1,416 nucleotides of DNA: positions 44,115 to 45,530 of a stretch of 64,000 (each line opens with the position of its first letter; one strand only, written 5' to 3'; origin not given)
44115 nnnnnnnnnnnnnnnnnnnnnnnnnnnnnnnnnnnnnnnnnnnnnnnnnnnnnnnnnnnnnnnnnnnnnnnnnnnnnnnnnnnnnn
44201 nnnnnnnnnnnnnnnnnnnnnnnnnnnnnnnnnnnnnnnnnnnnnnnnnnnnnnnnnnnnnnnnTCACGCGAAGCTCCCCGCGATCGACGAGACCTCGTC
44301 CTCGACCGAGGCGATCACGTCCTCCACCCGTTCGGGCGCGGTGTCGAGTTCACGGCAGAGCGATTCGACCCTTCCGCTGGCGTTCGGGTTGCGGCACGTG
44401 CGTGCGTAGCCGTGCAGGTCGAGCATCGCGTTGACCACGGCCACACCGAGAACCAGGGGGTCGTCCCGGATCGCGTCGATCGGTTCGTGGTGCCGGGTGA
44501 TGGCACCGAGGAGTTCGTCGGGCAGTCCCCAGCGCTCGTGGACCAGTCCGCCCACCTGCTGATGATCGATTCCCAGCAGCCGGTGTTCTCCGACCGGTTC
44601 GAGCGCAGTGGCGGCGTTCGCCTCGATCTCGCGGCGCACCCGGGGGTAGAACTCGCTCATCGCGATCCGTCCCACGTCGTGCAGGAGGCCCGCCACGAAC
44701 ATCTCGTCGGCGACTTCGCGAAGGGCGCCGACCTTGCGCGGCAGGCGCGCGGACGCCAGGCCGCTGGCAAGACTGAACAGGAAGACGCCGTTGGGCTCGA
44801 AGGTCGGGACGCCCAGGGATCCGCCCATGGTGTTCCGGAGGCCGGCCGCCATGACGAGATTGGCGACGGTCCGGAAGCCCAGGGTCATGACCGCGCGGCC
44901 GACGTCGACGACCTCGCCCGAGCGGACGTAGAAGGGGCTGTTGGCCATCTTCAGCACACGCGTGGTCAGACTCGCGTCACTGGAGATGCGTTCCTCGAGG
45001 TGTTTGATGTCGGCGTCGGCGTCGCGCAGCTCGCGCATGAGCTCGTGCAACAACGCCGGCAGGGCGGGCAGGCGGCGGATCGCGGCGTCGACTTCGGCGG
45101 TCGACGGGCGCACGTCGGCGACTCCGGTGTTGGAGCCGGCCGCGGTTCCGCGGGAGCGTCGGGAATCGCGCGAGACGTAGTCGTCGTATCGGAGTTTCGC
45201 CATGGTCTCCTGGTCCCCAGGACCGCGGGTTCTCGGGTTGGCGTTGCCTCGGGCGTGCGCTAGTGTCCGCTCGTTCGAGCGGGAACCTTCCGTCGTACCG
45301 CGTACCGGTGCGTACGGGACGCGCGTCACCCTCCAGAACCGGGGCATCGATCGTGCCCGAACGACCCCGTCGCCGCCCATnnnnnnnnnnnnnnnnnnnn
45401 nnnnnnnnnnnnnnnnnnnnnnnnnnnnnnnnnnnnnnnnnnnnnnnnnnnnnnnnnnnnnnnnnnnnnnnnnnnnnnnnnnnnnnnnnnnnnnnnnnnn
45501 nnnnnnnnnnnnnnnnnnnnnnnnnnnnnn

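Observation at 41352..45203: HDOD, GAF-PP2C phosphatase and STAS partner-switching module without cognate kinase or sigma factor, ending in a patatin phospholipase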

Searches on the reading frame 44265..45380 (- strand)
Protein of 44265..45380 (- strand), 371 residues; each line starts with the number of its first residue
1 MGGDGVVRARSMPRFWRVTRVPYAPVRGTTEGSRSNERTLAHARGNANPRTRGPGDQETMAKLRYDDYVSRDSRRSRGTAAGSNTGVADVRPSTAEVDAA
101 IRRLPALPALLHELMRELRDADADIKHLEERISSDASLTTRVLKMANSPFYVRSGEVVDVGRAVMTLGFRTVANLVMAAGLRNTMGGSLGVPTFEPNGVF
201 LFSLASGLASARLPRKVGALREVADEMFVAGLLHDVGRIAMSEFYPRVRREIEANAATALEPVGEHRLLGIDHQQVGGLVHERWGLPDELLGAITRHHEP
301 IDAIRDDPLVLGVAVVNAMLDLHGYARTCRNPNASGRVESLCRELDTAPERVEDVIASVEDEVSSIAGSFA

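Call 3: search_protein_families(library=pfam, proteins=[window:44265-45380:-], max_evalue=0.01)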
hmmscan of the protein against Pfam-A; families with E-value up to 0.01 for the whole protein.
window:44265-45380:- (371 aa): 2 families
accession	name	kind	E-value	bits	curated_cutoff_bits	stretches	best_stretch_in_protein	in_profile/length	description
PF08668.18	HDOD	-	2.9e-45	154.6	22.9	1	104-300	1-196/196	HDOD domain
PF01966.28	HD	-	0.00043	21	22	1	212-309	14-93/116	HD domain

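Call 22: find_homologous_proteins(query=window:44265-45203:-, max_evalue=0.00001)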
Query window:44265-45203:- (312 aa): 169 proteins with E <= 0.00001 among 8000 candidates; the best 120 are listed.
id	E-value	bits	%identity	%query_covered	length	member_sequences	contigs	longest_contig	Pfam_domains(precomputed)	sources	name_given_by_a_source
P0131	7.9e-178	608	90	100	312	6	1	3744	PF08668.19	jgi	jgi:HD-like signal output (HDOD) protein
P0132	1.1e-170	585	95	90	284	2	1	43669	PF08668.19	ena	-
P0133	7.0e-134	464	71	100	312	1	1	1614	PF08668.19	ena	-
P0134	3.7e-131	455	72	100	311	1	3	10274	PF08668.19,PF01966.29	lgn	-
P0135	1.4e-127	443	68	100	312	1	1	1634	PF08668.19,PF01966.29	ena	-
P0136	8.8e-127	441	69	100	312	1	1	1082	PF08668.19,PF01966.29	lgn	-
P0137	1.9e-126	439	69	100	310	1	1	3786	PF08668.19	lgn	-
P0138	1.6e-123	430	68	100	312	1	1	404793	PF08668.19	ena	-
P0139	2.6e-123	429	70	100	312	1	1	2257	PF08668.19,PF01966.29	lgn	-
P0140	4.9e-115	402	68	91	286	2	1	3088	PF08668.19,PF01966.29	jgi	-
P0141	1.1e-100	355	59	100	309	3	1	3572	PF08668.19,PF01966.29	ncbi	-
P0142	2.6e-100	354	59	100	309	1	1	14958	PF08668.19,PF01966.29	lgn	-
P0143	1.8e-98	348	56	100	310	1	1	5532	PF08668.19,PF01966.29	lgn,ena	-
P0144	4.9e-98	346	57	100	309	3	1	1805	PF08668.19,PF01966.29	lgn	-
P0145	2.1e-95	338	60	90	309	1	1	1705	PF08668.19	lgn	-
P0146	3.2e-92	327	54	98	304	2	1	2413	PF08668.19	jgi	jgi:HD-like signal output (HDOD) protein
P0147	4.6e-89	317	57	89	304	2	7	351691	PF08668.19,PF01966.29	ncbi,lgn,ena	-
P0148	2.3e-82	295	49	100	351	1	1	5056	PF08668.19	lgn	-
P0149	4.9e-82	294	47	100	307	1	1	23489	PF08668.19,PF01966.29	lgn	-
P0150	2.7e-80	288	50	100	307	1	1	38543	PF08668.19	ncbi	-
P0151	1.0e-78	283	48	99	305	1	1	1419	PF08668.19,PF01966.29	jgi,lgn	-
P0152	2.8e-77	278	48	99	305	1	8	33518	PF08668.19,PF01966.29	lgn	-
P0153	6.6e-75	270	51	88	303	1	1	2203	PF08668.19,PF01966.29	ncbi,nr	ncbi:MAG: HDOD domain-containing protein [Gemmatimonadetes bacterium]|nr:HDOD domain-containing prot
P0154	1.3e-74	269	47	100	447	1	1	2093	PF08668.19,PF01966.29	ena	-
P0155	1.1e-73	266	47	99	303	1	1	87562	PF08668.19,PF01966.29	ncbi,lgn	-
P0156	9.8e-73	263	44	99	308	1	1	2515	PF08668.19,PF01966.29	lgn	-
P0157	1.0e-70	257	44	93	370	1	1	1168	PF08668.19,PF01966.29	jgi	-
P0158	4.7e-67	245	52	82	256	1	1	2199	PF08668.19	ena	-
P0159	9.6e-64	234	46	90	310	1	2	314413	PF08668.19,PF01966.29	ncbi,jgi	jgi:HD-like signal output (HDOD) protein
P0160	3.8e-39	153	38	77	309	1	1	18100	PF08668.19,PF01966.29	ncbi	-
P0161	8.7e-31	125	39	72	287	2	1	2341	PF08668.19,PF01966.29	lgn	-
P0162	8.3e-29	119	36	88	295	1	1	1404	PF08668.19,PF01966.29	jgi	jgi:putative nucleotidyltransferase with HDIG domain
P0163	9.5e-28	116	37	67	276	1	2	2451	PF08668.19,PF01966.29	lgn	-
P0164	1.4e-27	115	33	86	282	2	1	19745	PF08668.19,PF01966.29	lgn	-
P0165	4.1e-27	113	33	88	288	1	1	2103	PF08668.19,PF01966.29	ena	-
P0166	5.6e-27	113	38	67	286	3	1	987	PF08668.19,PF01966.29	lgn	-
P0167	2.4e-26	111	36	67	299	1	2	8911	PF08668.19,PF01966.29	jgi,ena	-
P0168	1.6e-25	108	33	87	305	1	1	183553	PF08668.19,PF01966.29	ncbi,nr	ncbi:MAG: HDOD domain-containing protein [Rubrivivax sp.]|nr:HDOD domain-containing protein [Rubrivi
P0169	6.8e-25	106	35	68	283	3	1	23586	PF08668.19,PF01966.29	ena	-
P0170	3.5e-24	104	35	64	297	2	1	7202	PF08668.19,PF01966.29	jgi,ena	-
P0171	3.8e-24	104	37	65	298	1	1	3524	PF08668.19,PF01966.29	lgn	-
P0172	5.8e-24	103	31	88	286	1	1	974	PF08668.19,PF01966.29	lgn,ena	-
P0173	6.4e-24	103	30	69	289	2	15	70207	PF08668.19,PF01966.29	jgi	jgi:HD-like signal output (HDOD) protein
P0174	8.1e-24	103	33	74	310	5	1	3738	PF08668.19,PF01966.29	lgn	-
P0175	9.8e-24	102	36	67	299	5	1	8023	PF08668.19,PF01966.29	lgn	-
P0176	1.2e-23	102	35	64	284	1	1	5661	PF08668.19,PF01966.29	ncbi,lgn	-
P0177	1.3e-23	102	29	74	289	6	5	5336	PF08668.19,PF01966.29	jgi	jgi:HD-like signal output (HDOD) protein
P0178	1.4e-23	102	33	77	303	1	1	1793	PF08668.19,PF01966.29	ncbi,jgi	-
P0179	4.7e-23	100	30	80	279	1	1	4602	PF08668.19,PF01966.29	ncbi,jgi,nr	ncbi:MAG: HDOD domain-containing protein [Zoogloeaceae bacterium]|jgi:putative nucleotidyltransferas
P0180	6.5e-23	100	32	67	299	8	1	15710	PF08668.19,PF01966.29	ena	-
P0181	7.9e-23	99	31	71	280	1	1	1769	PF08668.19,PF01966.29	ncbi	-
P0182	8.0e-23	99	31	67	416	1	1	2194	PF08668.19,PF01966.29,PF00072.31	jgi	-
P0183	1.1e-22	99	32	67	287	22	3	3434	PF08668.19,PF01966.29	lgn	-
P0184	1.7e-22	98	37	66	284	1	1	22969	PF08668.19,PF01966.29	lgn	-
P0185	2.5e-22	98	31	64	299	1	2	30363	PF08668.19,PF01966.29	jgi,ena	-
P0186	3.1e-22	97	31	72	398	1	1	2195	PF08668.19,PF01966.29,PF00072.31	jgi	jgi:HD-like signal output (HDOD) protein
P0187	5.6e-22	97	34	63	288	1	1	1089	PF08668.19,PF01966.29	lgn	-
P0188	6.1e-22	96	28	88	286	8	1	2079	PF08668.19,PF01966.29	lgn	-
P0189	8.8e-22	96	29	72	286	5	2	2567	PF08668.19,PF01966.29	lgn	-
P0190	1.3e-21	95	29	63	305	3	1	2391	PF08668.19,PF01966.29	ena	-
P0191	1.5e-21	95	31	71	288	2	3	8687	PF08668.19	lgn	-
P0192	2.0e-21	95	31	64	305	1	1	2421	PF08668.19,PF01966.29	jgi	jgi:putative nucleotidyltransferase with HDIG domain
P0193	2.0e-21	95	33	72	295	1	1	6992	PF08668.19,PF01966.29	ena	-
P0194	2.3e-21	95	30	63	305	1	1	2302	PF08668.19,PF01966.29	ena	-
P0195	3.4e-21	94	29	64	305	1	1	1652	PF08668.19,PF01966.29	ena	-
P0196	4.2e-21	94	29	63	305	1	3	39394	PF08668.19,PF01966.29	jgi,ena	-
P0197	4.3e-21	94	30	63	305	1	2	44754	PF08668.19,PF01966.29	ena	-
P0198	4.3e-21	94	29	63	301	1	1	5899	PF08668.19,PF01966.29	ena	-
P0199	4.4e-21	94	30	63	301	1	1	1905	PF08668.19,PF01966.29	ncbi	-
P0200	5.5e-21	93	32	89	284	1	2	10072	PF08668.19,PF01966.29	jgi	jgi:putative nucleotidyltransferase with HDIG domain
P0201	5.6e-21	93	29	66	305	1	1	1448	PF08668.19,PF01966.29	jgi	jgi:putative nucleotidyltransferase with HDIG domain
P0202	6.5e-21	93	27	88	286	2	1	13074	PF08668.19,PF01966.29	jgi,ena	jgi:putative nucleotidyltransferase with HDIG domain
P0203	1.3e-20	92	32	71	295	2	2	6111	PF08668.19,PF01966.29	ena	-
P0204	1.6e-20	92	36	58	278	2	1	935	PF08668.19,PF01966.29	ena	-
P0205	1.6e-20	92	30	63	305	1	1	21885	PF08668.19,PF01966.29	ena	-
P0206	2.1e-20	91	28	64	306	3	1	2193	PF08668.19,PF01966.29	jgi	jgi:putative nucleotidyltransferase with HDIG domain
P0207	2.4e-20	91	30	70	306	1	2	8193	PF08668.19,PF01966.29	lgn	-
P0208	2.9e-20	91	30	63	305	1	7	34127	PF08668.19,PF01966.29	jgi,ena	-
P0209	3.5e-20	91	31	72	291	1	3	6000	PF08668.19,PF01966.29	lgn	-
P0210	4.2e-20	90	35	70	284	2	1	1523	PF08668.19,PF01966.29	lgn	-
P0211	5.4e-20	90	30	63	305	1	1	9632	PF08668.19,PF01966.29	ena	-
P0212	6.5e-20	90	32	64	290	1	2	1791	PF08668.19,PF01966.29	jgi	jgi:HD-like signal output (HDOD) protein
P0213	2.3e-19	88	29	71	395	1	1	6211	PF08668.19,PF01966.29,PF00072.31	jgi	jgi:putative nucleotidyltransferase with HDIG domain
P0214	2.8e-19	88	24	87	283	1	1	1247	PF08668.19,PF01966.29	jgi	jgi:putative nucleotidyltransferase with HDIG domain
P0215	1.1e-18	86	29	71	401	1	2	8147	PF08668.19,PF01966.29,PF00072.31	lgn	-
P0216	2.6e-18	85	33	58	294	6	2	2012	PF08668.19,PF01966.29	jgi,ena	-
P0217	3.3e-18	84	30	65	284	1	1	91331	PF08668.19,PF01966.29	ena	-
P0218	4.4e-18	84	31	72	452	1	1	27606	PF05157.21,PF08668.19,PF01966.29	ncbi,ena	-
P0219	4.9e-18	84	31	67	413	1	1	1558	PF08668.19,PF01966.29,PF00072.31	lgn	-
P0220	9.8e-18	83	33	82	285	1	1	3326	PF08668.19,PF01966.29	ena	-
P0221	2.0e-17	82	30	74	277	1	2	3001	PF08668.19,PF01966.29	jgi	jgi:putative nucleotidyltransferase with HDIG domain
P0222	5.6e-17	80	28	72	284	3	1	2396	PF08668.19,PF01966.29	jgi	jgi:putative nucleotidyltransferase with HDIG domain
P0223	8.0e-17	80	29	76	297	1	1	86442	PF08668.19,PF01966.29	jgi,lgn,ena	-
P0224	9.6e-17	79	31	64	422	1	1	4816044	PF08668.19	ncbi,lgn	ncbi:HDOD domain-containing protein [Desulfonatronum parangueonense]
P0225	1.1e-16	79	28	88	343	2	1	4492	PF08668.19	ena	-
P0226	2.0e-16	78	27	89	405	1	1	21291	PF08668.19,PF01966.29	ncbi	-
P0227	2.7e-16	78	36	54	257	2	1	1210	PF08668.19,PF01966.29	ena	-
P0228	4.3e-16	77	29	63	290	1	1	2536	PF08668.19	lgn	-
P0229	8.2e-16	76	29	75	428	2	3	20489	PF08668.19,PF01966.29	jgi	-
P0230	1.1e-15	76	29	89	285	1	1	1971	PF08668.19,PF01966.29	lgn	-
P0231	1.4e-15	76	28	67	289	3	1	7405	PF08668.19,PF01966.29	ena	-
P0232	1.6e-15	75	29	63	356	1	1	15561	PF08668.19,PF01966.29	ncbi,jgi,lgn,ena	-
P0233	1.8e-15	75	30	67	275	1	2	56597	PF08668.19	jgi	jgi:HD-like signal output (HDOD) protein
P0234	2.2e-15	75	33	70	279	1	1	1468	PF08668.19,PF01966.29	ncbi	-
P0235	2.3e-15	75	27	66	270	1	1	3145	PF08668.19,PF01966.29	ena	-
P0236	5.6e-15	74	28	67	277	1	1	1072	PF08668.19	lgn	-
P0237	8.1e-15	73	31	86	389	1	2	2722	PF08668.19,PF01966.29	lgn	-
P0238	1.5e-14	72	29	65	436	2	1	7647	PF08668.19,PF01966.29,PF00027.36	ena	-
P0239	1.6e-14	72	32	67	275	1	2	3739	PF08668.19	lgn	-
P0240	1.9e-14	72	28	67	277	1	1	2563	PF08668.19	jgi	-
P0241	2.2e-14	72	31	67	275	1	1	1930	PF08668.19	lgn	-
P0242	2.5e-14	71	28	67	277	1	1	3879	PF08668.19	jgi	-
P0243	3.5e-14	71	32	63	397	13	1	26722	PF08668.19,PF01966.29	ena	-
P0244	4.3e-14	71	27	72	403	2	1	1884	PF08668.19,PF00072.31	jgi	jgi:putative nucleotidyltransferase with HDIG domain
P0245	4.3e-14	71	30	71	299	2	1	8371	PF08668.19,PF01966.29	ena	-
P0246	4.4e-14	71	28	88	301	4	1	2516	PF08668.19,PF01966.29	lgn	-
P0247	6.3e-14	70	30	64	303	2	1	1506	PF08668.19,PF01966.29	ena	-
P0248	6.3e-14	70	24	75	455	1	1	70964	PF08668.19,PF03975.19,PF01966.29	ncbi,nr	ncbi:HDOD domain-containing protein [bacterium]|nr:HDOD domain-containing protein [bacterium]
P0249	6.4e-14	70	33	63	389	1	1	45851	PF08668.19,PF01966.29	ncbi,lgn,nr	ncbi:MAG: HDOD domain-containing protein [Archangiaceae bacterium]|nr:HDOD domain-containing protein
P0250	6.4e-14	70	28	68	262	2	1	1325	PF08668.19,PF01966.29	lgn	-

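Call 25: search_protein_families(library=ncbifam, proteins=[window:44265-45203:-], max_evalue=0.01)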
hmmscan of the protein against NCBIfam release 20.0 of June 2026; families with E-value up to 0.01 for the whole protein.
window:44265-45203:- (312 aa): 1 family
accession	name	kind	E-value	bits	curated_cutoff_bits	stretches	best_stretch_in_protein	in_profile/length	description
TIGR00277.1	HDIG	domain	4.6e-05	23.2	27.6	1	167-240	29-83/84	HDIG domain-containing metalloprotein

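Call 32: search_solved_structures(query=window:44265-45203:-, max_evalue=0.001)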
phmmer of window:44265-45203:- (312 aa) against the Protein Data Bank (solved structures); distinct sequences matched with E-value up to 0.001: 8.
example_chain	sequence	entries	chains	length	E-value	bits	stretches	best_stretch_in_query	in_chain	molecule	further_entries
3m1t_A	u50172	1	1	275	1.1e-18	70.8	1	42-243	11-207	Putative phosphohydrolase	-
3mem_A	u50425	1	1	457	1.7e-16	63.7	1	44-241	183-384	Putative signal transduction protein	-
3hc1_A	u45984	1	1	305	9.7e-16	61.2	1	37-246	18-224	uncharacterized HDOD domain protein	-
9qzk_A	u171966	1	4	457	9.2e-15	58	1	44-242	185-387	HDOD domain-containing protein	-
1vqr_A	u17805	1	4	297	2.1e-11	47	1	42-239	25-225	hypothetical protein Cj0248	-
3p3q_A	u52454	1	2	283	8.2e-09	38.5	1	59-248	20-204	MmoQ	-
3ljx_A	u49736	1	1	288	8.3e-09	38.5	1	61-248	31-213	MmoQ Response regulator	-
3i7a_A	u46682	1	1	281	3.8e-06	29.8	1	44-194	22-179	Putative metal-dependent phosphohydrolase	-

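Call 39: search_solved_structures(query=window:44265-45203:-, max_evalue=1e-10, show_alignments=5)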
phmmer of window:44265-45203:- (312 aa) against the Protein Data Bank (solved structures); distinct sequences matched with E-value up to 1e-10: 5.
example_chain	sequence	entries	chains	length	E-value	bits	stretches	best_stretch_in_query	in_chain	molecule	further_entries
3m1t_A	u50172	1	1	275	1.1e-18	70.8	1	42-243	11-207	Putative phosphohydrolase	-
3mem_A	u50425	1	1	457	1.7e-16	63.7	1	44-241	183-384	Putative signal transduction protein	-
3hc1_A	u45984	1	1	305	9.7e-16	61.2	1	37-246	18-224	uncharacterized HDOD domain protein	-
9qzk_A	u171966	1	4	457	9.2e-15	58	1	44-242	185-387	HDOD domain-containing protein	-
1vqr_A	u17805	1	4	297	2.1e-11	47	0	42-239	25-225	hypothetical protein Cj0248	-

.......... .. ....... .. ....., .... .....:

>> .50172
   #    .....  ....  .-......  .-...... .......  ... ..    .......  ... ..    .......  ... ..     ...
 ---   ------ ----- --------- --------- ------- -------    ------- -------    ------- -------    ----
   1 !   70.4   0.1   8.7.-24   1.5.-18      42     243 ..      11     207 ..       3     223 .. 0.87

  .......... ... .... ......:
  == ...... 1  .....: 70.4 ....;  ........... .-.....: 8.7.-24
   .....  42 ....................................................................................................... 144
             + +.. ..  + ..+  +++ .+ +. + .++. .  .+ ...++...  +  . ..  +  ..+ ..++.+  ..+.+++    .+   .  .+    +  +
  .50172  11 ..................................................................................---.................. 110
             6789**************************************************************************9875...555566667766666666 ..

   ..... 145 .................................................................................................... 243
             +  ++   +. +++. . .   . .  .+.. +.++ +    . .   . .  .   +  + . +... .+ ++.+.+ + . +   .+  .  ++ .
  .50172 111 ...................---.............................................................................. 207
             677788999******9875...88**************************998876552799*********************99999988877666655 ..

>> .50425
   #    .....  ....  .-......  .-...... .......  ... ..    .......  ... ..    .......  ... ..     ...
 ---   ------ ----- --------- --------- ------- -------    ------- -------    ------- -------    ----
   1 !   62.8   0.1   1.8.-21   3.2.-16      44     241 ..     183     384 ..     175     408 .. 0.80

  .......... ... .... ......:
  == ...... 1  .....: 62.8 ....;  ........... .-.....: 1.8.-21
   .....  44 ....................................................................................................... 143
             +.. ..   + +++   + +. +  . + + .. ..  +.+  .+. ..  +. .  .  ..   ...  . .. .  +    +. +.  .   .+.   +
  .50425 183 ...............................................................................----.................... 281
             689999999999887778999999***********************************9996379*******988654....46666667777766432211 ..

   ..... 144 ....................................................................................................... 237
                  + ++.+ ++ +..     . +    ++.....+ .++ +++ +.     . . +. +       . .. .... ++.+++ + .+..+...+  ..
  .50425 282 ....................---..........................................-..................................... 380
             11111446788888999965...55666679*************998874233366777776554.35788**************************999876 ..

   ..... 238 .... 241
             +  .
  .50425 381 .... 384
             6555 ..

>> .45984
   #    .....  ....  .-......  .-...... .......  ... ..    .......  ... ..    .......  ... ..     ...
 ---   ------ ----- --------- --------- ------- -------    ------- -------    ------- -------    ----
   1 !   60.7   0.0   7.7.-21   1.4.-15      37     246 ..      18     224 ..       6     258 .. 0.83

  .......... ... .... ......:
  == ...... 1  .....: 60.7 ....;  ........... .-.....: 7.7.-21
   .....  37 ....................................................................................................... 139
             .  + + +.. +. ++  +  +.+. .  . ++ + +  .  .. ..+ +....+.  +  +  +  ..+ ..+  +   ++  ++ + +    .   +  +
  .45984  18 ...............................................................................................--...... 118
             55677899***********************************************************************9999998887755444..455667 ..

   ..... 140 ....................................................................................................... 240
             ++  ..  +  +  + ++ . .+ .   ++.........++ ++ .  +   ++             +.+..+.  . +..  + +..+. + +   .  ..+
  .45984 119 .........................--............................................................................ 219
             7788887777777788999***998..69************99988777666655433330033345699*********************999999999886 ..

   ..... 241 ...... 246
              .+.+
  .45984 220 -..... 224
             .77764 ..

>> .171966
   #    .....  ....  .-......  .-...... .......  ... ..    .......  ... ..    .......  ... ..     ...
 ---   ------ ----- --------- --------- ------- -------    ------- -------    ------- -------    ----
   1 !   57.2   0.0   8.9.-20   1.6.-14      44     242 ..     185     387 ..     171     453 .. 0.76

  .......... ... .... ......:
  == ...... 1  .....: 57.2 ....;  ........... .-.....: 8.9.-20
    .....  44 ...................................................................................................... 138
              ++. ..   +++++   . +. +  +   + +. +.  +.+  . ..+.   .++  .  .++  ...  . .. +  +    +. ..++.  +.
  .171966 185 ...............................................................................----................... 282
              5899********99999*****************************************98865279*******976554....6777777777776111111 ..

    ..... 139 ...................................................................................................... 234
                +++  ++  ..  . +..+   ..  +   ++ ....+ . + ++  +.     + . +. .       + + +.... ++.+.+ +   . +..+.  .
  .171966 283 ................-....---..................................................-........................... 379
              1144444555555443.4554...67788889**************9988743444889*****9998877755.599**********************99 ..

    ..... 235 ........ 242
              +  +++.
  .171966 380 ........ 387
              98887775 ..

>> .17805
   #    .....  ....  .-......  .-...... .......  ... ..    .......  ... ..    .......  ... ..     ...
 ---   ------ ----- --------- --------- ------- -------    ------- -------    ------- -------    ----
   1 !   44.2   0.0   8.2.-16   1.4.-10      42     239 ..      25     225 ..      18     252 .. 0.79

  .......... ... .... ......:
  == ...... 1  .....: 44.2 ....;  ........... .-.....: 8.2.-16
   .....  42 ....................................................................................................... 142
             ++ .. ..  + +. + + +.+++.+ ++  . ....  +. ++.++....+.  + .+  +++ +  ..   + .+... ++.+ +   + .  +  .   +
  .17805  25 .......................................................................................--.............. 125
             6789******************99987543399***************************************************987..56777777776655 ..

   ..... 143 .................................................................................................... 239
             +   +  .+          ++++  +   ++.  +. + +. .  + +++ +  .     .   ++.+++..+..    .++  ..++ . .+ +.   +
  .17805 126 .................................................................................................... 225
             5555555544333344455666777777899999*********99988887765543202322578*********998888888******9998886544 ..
